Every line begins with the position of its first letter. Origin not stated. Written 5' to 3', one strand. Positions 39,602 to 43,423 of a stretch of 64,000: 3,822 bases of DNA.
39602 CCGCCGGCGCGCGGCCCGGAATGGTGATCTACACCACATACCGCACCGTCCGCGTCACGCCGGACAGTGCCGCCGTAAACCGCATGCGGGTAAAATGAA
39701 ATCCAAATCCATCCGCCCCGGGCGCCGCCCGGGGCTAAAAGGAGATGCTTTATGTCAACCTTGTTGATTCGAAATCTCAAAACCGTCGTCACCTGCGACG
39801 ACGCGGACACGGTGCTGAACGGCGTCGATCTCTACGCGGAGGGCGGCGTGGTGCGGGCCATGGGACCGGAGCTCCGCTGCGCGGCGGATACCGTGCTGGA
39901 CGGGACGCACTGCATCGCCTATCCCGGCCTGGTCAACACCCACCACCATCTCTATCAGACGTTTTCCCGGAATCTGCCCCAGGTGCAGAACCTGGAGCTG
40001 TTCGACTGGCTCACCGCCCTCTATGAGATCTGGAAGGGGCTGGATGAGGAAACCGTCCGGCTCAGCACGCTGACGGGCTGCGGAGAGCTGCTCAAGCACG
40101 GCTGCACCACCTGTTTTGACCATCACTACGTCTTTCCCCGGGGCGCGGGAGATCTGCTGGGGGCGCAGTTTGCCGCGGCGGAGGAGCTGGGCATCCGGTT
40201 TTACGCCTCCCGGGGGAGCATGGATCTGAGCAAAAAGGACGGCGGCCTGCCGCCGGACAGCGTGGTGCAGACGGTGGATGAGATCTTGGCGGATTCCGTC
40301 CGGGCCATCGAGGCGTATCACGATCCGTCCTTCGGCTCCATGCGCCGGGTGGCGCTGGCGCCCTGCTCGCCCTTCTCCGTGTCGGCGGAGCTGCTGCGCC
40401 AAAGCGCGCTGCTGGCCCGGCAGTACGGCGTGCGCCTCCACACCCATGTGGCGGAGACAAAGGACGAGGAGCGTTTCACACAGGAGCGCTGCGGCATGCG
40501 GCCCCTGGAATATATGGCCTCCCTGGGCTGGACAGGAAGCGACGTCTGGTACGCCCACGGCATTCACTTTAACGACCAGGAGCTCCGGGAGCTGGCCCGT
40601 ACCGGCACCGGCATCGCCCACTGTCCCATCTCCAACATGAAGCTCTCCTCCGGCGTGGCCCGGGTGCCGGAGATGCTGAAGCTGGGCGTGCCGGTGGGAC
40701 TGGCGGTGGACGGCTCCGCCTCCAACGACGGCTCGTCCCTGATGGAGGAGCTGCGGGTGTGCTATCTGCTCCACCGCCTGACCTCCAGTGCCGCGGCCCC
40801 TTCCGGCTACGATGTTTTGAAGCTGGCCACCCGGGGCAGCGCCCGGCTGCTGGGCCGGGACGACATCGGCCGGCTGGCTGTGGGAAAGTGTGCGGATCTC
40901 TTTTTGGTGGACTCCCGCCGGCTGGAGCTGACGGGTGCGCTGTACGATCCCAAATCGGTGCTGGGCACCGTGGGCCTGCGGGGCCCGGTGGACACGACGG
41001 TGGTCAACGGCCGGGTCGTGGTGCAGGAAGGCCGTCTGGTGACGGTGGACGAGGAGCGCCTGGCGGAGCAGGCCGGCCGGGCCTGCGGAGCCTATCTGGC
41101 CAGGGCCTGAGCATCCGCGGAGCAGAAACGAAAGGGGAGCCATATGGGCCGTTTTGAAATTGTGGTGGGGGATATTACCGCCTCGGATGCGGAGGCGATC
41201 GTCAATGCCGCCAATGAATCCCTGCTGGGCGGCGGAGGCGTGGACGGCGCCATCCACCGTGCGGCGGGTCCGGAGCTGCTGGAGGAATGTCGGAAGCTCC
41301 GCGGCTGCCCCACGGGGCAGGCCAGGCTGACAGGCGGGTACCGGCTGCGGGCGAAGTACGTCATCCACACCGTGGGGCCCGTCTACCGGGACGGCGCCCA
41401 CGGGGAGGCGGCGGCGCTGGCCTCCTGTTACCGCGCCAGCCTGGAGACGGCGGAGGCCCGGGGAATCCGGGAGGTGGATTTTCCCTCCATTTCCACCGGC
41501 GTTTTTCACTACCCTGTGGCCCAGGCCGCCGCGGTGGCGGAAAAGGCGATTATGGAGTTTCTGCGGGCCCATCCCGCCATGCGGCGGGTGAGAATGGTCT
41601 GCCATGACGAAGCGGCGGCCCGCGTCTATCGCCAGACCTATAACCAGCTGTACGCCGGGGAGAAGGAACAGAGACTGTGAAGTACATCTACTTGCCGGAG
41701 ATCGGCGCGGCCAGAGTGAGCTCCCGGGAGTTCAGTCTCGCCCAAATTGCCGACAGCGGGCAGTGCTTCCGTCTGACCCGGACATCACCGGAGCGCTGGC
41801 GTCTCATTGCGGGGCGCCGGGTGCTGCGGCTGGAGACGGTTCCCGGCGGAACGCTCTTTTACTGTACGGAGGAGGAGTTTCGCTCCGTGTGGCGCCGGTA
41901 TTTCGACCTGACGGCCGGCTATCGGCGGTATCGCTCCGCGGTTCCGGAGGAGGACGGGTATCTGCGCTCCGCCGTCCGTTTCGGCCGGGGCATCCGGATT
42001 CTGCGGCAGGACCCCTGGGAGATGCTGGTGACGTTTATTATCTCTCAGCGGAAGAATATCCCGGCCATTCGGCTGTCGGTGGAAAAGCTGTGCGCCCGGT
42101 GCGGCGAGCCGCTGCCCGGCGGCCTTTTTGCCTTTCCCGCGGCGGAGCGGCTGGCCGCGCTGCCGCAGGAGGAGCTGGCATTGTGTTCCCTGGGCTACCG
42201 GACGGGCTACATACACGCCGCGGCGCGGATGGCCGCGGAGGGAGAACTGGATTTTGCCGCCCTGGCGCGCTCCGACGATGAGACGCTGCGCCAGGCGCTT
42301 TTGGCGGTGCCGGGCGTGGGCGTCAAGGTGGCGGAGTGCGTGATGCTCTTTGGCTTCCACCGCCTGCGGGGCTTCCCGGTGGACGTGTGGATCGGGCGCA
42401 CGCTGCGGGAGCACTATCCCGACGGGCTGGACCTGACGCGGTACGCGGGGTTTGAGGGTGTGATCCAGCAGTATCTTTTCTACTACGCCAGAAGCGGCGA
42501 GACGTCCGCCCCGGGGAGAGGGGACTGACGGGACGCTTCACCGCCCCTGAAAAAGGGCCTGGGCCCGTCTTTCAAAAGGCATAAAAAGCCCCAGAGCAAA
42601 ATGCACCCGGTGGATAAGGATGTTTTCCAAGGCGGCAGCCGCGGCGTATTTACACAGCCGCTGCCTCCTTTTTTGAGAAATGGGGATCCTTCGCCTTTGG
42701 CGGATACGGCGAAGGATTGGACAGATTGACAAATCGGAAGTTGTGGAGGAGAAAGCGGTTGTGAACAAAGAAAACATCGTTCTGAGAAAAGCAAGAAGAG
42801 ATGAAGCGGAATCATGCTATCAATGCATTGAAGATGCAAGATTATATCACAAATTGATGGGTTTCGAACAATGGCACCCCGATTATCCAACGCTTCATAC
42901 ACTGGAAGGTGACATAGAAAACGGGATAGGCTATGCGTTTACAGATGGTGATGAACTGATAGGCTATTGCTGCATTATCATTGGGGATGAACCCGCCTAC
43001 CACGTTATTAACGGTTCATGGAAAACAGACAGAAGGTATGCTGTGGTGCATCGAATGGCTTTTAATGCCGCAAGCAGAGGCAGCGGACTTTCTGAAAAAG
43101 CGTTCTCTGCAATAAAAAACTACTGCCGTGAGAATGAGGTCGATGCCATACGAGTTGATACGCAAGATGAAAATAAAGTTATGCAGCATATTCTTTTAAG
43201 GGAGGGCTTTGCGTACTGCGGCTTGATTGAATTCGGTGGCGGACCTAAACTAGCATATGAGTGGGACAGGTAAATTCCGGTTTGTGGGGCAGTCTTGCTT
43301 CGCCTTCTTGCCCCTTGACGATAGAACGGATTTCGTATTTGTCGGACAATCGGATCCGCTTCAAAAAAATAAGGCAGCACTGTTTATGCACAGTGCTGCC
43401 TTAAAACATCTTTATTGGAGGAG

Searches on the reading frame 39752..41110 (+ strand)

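Call 28: search_protein_families(library=pfam, proteins=[window:39752-41110:+], max_evalue=0.001)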
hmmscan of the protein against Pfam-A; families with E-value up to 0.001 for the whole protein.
window:39752-41110:+ (452 aa): 2 families
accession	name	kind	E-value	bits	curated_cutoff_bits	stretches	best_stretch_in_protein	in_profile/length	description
PF01979.26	Amidohydro_1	-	2.2e-61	208.5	25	1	55-423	1-345/345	Amidohydrolase family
PF07969.17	Amidohydro_3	-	3.1e-15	57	29.7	1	98-424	153-472/472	Amidohydrolase family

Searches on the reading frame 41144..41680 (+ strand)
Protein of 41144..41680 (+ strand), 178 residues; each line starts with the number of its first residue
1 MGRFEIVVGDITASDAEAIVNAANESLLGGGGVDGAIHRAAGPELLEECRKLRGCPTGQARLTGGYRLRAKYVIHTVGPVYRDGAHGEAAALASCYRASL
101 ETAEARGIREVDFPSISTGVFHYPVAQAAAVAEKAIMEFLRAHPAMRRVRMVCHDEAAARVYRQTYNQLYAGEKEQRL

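Call 28: search_protein_families(library=pfam, proteins=[window:41144-41680:+], max_evalue=0.001)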
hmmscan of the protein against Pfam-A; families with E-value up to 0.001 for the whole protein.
window:41144-41680:+ (178 aa): 1 family
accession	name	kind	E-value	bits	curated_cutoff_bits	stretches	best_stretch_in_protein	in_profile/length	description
PF01661.27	Macro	-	3.4e-45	153.2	22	1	20-132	1-118/118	Macro domain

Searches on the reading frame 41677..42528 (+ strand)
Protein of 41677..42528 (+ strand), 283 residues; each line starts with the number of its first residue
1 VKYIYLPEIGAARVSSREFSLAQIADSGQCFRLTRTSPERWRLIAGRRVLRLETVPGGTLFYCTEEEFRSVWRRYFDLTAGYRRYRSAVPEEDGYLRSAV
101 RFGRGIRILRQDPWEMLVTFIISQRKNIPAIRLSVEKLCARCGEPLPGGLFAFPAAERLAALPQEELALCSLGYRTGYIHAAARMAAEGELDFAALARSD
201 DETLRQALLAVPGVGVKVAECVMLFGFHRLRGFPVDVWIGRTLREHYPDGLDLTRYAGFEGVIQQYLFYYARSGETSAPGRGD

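Call 28: search_protein_families(library=pfam, proteins=[window:41677-42528:+], max_evalue=0.001)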
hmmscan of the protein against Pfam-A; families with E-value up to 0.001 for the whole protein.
window:41677-42528:+ (283 aa): 2 families
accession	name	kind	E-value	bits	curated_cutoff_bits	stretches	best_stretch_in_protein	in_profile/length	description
PF07934.18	OGG_N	-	6.8e-20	71.8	23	1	14-117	4-115/115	8-oxoguanine DNA glycosylase, N-terminal domain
PF00730.31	HhH-GPD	-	8.7e-09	36.1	26.2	1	118-247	1-87/108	HhH-GPD superfamily base excision DNA repair protein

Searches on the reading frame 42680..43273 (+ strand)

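Call 28: search_protein_families(library=pfam, proteins=[window:42680-43273:+], max_evalue=0.001)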
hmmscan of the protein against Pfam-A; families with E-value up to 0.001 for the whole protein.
window:42680-43273:+ (197 aa): 2 families
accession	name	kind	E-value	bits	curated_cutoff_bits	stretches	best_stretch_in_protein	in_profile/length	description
PF00583.31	Acetyltransf_1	-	6.2e-08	33.4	20.7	1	63-177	14-116/116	Acetyltransferase (GNAT) family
PF13302.13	Acetyltransf_3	-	7.4e-05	23.9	25.4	1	33-177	2-137/138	Acetyltransferase (GNAT) domain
